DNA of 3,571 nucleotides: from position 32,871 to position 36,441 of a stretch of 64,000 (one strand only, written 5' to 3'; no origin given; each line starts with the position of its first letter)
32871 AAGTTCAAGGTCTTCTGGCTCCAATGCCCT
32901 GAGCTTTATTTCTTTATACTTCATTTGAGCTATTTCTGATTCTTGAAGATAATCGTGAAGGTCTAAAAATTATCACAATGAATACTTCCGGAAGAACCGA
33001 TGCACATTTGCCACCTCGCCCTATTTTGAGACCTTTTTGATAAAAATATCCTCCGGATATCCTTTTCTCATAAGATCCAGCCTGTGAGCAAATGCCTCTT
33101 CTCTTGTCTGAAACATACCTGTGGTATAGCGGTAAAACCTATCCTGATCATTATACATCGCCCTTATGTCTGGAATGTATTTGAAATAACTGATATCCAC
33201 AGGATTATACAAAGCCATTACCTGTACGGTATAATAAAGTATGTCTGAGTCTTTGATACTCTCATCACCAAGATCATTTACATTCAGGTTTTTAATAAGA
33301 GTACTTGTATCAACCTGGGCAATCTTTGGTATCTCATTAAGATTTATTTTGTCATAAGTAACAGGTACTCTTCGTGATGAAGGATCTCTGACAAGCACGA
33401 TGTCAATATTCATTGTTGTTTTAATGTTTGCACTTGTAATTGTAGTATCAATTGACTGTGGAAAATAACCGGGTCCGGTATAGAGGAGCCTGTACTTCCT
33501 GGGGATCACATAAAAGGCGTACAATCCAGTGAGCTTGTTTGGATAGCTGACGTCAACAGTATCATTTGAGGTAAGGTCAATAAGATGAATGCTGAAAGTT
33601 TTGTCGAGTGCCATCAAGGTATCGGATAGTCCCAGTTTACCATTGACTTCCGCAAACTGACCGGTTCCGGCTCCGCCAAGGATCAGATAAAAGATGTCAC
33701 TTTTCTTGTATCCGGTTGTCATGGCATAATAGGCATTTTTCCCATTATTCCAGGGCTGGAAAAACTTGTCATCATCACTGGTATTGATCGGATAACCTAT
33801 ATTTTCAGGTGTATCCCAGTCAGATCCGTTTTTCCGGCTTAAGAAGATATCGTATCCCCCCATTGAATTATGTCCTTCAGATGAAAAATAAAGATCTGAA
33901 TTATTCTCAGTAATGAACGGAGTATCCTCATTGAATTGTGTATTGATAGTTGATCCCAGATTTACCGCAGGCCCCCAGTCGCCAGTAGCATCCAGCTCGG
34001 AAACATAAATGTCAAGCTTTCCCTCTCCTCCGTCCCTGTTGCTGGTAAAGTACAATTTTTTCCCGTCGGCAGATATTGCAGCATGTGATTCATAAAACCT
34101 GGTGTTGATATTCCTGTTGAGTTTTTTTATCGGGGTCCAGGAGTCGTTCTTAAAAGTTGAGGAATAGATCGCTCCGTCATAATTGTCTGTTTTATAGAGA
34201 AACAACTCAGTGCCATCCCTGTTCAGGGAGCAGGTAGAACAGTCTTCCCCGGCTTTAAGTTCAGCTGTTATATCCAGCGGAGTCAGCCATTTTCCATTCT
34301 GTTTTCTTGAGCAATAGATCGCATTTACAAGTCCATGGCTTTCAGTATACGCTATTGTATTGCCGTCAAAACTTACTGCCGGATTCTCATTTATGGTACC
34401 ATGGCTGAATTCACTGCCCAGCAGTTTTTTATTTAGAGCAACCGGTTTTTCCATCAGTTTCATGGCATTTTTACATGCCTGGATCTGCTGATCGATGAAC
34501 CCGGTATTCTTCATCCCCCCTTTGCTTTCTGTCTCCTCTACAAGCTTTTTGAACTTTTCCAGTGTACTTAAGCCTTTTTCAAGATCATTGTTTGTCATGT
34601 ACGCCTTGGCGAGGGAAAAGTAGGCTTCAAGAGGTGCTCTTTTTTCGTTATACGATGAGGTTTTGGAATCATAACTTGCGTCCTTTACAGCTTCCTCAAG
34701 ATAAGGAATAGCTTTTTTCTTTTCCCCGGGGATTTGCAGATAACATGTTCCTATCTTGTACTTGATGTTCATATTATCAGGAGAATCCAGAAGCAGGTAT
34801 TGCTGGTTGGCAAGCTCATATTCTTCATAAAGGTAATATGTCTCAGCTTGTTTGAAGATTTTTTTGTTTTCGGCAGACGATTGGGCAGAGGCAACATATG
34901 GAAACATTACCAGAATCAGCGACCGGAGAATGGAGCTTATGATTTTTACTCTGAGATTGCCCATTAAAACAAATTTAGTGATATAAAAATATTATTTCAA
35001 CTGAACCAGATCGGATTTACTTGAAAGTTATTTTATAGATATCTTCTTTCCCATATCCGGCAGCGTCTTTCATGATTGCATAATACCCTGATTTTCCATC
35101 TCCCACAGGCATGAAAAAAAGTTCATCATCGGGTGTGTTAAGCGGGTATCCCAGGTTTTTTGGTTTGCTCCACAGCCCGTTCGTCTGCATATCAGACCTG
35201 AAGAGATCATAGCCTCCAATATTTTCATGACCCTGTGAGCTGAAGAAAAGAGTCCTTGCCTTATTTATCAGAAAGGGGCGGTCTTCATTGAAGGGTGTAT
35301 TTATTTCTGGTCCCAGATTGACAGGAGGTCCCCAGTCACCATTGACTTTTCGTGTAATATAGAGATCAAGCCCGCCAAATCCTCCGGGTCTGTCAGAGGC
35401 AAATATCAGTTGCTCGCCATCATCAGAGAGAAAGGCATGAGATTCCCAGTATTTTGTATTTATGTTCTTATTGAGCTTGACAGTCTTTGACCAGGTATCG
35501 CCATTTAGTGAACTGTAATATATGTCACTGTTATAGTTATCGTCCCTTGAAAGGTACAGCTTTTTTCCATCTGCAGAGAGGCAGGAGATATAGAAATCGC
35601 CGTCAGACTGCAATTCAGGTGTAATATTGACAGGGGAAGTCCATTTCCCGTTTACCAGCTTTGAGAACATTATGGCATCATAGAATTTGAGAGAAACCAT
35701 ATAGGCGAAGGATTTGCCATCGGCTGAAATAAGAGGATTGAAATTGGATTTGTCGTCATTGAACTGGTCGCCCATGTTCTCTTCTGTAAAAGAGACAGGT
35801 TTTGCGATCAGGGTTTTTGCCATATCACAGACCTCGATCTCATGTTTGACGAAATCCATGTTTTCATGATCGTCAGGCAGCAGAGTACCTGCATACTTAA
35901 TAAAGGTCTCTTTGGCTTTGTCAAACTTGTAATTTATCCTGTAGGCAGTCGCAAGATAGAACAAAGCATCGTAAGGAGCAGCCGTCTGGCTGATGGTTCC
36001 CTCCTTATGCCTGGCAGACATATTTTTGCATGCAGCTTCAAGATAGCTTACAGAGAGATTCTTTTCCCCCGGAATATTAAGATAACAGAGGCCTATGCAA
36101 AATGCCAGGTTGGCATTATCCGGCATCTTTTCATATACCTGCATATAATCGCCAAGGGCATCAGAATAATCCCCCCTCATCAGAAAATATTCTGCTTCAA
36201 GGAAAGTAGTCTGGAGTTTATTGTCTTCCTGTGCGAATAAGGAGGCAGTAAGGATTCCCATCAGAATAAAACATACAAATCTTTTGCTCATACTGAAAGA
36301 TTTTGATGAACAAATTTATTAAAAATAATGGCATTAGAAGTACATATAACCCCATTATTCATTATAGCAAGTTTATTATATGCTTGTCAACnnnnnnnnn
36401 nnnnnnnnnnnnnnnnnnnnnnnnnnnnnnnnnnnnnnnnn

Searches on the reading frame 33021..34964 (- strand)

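Call 85: search_protein_families(library=pfam, proteins=[window:33021-34964:-], max_evalue=0.00001)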
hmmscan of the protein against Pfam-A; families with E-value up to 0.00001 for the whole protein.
window:33021-34964:- (647 aa): 1 family
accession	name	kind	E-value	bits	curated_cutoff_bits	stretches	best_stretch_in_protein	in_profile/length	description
PF07676.18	PD40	-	1.8e-17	63.2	20.9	1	284-321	3-38/38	WD40-like Beta Propeller Repeat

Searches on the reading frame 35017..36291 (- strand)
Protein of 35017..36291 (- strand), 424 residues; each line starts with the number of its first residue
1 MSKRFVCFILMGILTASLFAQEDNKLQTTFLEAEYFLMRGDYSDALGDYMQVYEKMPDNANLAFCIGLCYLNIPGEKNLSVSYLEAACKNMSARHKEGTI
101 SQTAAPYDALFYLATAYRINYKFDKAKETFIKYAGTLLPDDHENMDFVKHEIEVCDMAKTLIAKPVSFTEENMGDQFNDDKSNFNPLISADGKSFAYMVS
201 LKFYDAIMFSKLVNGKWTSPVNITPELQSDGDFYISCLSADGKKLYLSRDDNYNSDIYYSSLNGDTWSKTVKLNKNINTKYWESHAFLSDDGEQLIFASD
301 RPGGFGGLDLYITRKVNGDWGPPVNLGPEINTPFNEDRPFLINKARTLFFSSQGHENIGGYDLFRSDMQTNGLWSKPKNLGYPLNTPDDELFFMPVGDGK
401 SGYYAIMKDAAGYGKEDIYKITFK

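Call 85: search_protein_families(library=pfam, proteins=[window:35017-36291:-], max_evalue=0.00001)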
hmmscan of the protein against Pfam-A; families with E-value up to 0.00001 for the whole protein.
window:35017-36291:- (424 aa): 1 family
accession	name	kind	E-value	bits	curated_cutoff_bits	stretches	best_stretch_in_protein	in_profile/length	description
PF07676.18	PD40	-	1.2e-14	54.2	20.9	1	276-312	4-38/38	WD40-like Beta Propeller Repeat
